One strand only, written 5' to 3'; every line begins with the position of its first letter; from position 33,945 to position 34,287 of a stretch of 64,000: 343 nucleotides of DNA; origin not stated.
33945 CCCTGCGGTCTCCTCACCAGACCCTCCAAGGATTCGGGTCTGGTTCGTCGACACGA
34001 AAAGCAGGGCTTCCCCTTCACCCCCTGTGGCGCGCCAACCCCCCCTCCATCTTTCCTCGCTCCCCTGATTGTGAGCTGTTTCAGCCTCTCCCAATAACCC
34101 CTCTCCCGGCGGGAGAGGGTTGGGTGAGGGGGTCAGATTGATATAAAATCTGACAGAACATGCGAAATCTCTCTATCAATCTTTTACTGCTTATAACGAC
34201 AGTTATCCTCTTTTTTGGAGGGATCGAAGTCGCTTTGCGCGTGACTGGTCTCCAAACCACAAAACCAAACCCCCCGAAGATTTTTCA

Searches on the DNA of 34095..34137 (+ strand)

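Call 50: build_rna_model(alignment_id=A4, structure=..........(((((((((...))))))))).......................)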
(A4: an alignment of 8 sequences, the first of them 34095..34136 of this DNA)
Model R1 built from alignment A4 (8 sequences, 54 columns); structure: as given.
model positions 44; base pairs 9; branch points 0; effective number of sequences 8; information 0.847 bits per position. Calibrated on 0.2 Mb of random sequence (short: E-values are rough).
structure used (alignment columns):
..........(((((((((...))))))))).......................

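Call 51: search_with_rna_model(model_id=R1, source=window, filters=off, max_evalue=10, show_alignments=0)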
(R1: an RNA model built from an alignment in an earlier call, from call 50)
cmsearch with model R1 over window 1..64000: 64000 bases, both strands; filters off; matches with E-value up to 10: 28.
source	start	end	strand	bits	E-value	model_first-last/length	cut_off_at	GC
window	28813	28856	-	51.3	1.5e-11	1-44/44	no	0.66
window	60732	60775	+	48.6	7.5e-11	1-44/44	no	0.68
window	35159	35202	+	46.1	3.4e-10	1-44/44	no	0.68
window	34094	34137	+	43.4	1.7e-09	1-44/44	no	0.66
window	35293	35336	-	37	8.1e-08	1-44/44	no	0.73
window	34080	34124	-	28.1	1.8e-05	1-44/44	no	0.64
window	28831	28851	+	19.4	0.0033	6-26/44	no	0.81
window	35165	35183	-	18.3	0.0062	7-25/44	no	0.84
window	61784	61800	+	14.5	0.063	8-24/44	no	0.82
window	61784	61800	-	14.3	0.068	8-24/44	no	0.82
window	35313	35331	+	11.6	0.36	7-25/44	no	0.74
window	62465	62508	+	11.2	0.45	1-44/44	no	0.59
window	55217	55257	-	11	0.5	1-44/44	no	0.56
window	60738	60756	-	11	0.5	7-25/44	no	0.79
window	35200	35219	-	9.8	1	7-25/44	no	0.8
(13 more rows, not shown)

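Call 52: search_with_rna_model(model_id=R1, sources=[L001, L002, L003, L004, L005, L006, L007, L008, L009, L010, L011, L012, L013, L014, L015, L016, L017, L018, L019, L020, L021, L022, L023, L024, L025, L026, L027, L028, L029, L030, L031, L032, L033, L034, L035, L036, L037, L038, L039, L040, L041, L042, L043, L044, L045, L046, L047, L048, L049, L050, L051, L052, L053, L054, L055, L056, L057, L058, L059, L060, L061, L062, L063, L064, L065, L066, L067, L068, L069, L070, L071, L072, L073, L074, L075, L076, L077, L078, L079, L080, L081, L082, L083], max_evalue=1, show_alignments=0)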
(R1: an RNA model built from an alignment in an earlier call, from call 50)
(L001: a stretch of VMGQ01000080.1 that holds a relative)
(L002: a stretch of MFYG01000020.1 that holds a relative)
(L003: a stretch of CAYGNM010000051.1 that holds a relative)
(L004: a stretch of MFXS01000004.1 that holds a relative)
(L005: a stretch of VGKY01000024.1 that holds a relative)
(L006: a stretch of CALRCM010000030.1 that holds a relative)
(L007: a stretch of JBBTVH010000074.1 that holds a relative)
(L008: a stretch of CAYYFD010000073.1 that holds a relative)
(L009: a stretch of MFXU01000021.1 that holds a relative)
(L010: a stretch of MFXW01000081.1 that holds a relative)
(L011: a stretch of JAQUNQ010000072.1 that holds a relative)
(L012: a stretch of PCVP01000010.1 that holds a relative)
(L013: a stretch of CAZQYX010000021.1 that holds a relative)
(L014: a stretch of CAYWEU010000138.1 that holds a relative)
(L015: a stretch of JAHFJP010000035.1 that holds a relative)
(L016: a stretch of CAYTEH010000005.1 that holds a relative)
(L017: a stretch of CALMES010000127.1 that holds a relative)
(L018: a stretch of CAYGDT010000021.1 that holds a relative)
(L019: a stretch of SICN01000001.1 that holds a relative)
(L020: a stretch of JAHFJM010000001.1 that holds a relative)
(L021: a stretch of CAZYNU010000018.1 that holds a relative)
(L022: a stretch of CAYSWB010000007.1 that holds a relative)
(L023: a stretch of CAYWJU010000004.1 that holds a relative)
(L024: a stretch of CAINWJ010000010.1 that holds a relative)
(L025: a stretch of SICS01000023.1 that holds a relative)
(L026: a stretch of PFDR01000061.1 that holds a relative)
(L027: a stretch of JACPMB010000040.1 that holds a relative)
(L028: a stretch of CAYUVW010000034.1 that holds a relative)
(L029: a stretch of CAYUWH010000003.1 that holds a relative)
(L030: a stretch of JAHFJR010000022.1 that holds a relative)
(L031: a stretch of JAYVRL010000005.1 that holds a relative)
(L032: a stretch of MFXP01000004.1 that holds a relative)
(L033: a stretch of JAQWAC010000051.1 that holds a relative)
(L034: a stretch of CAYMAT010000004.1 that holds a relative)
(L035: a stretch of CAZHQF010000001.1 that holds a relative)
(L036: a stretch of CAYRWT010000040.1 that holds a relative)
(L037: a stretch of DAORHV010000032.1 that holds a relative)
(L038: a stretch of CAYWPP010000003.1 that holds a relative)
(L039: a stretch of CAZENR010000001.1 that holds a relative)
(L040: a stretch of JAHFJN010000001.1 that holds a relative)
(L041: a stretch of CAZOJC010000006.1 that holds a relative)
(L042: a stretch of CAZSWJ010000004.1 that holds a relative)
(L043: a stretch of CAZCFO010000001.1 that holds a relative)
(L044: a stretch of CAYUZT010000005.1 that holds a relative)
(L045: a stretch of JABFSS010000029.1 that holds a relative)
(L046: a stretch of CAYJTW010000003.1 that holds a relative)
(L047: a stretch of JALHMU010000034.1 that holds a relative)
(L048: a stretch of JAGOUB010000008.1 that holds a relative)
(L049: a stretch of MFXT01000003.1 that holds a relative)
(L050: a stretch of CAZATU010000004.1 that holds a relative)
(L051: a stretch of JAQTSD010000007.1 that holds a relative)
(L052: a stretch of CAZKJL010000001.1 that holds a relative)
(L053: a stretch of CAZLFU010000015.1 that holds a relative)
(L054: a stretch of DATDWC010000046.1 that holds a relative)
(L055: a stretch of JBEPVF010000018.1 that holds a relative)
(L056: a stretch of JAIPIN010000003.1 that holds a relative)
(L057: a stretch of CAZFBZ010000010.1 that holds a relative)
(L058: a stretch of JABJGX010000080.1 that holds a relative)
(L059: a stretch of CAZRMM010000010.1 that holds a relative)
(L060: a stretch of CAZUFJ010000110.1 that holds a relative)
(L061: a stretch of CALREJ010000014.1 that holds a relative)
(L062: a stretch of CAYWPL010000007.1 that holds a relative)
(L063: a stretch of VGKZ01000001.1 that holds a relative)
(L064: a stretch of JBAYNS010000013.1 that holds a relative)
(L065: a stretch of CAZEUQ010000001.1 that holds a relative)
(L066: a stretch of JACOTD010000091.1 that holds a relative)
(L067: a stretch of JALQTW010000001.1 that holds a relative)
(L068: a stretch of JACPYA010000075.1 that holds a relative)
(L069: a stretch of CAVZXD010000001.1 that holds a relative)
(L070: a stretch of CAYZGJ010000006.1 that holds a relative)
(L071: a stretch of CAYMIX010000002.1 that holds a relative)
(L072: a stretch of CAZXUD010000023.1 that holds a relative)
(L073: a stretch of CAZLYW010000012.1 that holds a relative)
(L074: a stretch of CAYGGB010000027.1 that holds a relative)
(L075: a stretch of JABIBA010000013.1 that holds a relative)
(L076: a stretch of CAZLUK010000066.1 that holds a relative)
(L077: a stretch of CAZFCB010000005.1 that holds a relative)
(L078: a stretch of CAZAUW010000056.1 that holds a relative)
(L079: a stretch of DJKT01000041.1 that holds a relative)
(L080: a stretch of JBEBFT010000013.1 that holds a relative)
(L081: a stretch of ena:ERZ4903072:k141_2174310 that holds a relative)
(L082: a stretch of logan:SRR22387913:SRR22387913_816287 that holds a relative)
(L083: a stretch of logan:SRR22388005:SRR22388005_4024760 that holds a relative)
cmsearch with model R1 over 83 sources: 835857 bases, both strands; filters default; matches with E-value up to 1: 18.
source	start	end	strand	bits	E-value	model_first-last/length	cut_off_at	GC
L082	4815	4858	+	51.4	1.8e-10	1-44/44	no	0.7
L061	7501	7544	+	49.1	7.2e-10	1-44/44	no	0.61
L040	6052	6095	+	47.5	1.9e-09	1-44/44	no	0.66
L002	6057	6100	+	38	5.7e-07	1-44/44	no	0.75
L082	5857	5900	+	35.5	2.6e-06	1-44/44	no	0.66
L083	629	672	+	31.2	3.5e-05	1-44/44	no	0.7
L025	6057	6083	+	25.1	0.0013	6-32/44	no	0.81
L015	6056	6093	+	24.1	0.0025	1-44/44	no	0.71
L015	6061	6081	-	21.4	0.012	6-26/44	no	0.71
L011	3213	3256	-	21.1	0.016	1-44/44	no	0.75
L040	6057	6077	-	20.4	0.024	6-26/44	no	0.71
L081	154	197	+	20.2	0.026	1-44/44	no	0.59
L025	6057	6077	-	18.6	0.067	6-26/44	no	0.81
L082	4820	4840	-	18.1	0.094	6-26/44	no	0.86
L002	7570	7595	-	16.7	0.21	6-30/44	no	0.69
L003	5793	5841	+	16.5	0.24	1-44/44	no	0.65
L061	7506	7526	-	16.3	0.27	6-26/44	no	0.86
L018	6059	6102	+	15.2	0.53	1-44/44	no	0.61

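Call 79: search_dna_similar(query=window:34095-34137:+, collection=ecoli_genomes, mode=distant, max_evalue=10, max_rows=8)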
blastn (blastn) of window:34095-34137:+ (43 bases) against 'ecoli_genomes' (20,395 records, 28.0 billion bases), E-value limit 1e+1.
Records with a match: 3984; places in all: 6581; records where one place covers at least 80% of the query: 2757.
Genomes with a match: 3964 of 5426; with a place that covers at least 80% of the query: 2744. Places per genome that has any: lowest 1, median 1, highest 6. On chromosomes: 6548 places; on plasmids: 33.
Best place of each record, by identity: 90-95% 1315; 80-90% 2669.
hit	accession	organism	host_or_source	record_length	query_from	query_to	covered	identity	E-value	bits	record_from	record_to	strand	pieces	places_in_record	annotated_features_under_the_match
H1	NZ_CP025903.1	Escherichia coli strain 300709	Homo sapiens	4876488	5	42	88%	87.2%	1e-2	46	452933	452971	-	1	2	none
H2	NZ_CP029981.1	Escherichia coli strain 99-3165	missing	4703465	5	42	88%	87.2%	1e-2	46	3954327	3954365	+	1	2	none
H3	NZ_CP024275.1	Escherichia coli O6:H16 strain M9682-C1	missing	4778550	5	42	88%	87.2%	1e-2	46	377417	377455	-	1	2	none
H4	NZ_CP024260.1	Escherichia coli strain F5656C1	missing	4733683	5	42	88%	87.2%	1e-2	46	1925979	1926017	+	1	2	none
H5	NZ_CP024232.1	Escherichia coli O6:H16 strain 2014EL-1346-6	missing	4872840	5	42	88%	87.2%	1e-2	46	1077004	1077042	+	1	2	none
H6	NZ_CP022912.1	Escherichia coli O6:H16 strain 2011EL-1370-2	Homo sapiens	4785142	5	42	88%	87.2%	1e-2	46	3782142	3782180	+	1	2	none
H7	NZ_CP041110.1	Escherichia coli strain ECCTRSRTH03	Swine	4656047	5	42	88%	87.2%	1e-2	46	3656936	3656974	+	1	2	none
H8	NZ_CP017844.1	Escherichia coli strain FMU073332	Homo sapiens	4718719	5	42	88%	87.2%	1e-2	46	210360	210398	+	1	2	none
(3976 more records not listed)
